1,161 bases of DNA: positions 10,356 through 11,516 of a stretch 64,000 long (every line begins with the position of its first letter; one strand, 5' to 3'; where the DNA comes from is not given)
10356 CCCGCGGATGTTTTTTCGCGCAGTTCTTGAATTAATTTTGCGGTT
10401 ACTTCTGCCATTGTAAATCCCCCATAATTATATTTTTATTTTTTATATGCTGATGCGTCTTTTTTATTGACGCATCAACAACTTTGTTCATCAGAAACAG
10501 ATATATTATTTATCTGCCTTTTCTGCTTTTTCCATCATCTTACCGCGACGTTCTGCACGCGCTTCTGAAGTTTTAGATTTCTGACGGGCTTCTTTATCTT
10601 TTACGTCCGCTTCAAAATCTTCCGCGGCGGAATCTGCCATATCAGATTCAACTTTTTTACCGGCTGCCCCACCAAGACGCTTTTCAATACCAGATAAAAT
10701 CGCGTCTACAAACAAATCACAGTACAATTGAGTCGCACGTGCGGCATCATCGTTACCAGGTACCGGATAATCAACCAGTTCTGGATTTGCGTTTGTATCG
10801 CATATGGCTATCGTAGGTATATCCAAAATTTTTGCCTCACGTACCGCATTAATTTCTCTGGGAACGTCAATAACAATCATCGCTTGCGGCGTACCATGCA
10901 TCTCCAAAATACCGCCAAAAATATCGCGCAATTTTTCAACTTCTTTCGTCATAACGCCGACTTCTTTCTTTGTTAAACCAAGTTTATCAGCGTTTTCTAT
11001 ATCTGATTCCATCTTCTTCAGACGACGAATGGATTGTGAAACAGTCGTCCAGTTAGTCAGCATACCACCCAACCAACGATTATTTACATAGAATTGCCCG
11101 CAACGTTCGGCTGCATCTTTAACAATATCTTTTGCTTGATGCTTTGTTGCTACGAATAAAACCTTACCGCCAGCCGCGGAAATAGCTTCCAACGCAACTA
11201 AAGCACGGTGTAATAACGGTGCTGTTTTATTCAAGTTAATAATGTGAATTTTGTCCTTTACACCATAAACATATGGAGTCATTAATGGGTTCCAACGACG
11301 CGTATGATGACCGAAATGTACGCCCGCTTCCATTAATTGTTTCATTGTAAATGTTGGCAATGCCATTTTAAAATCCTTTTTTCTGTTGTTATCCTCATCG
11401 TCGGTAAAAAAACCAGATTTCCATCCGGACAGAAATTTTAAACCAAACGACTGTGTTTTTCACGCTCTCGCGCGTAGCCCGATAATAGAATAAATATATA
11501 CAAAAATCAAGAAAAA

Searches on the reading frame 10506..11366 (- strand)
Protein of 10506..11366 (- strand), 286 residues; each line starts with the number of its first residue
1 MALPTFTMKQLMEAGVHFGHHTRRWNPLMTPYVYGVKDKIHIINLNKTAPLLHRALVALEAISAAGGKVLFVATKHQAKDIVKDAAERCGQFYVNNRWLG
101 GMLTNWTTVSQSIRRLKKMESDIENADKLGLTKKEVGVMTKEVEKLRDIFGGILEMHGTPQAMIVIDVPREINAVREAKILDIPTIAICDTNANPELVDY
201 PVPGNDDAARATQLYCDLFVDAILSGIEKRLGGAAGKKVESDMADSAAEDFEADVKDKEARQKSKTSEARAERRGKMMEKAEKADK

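Call 73: search_protein_families(library=pfam, proteins=[window:10506-11366:-], max_evalue=0.00001)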
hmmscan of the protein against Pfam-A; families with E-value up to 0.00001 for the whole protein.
window:10506-11366:- (286 aa): 1 family
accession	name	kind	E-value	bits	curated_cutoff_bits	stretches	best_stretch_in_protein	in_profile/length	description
PF00318.25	Ribosomal_S2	-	1.3e-86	289.8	26.1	1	11-226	1-216/216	Ribosomal protein S2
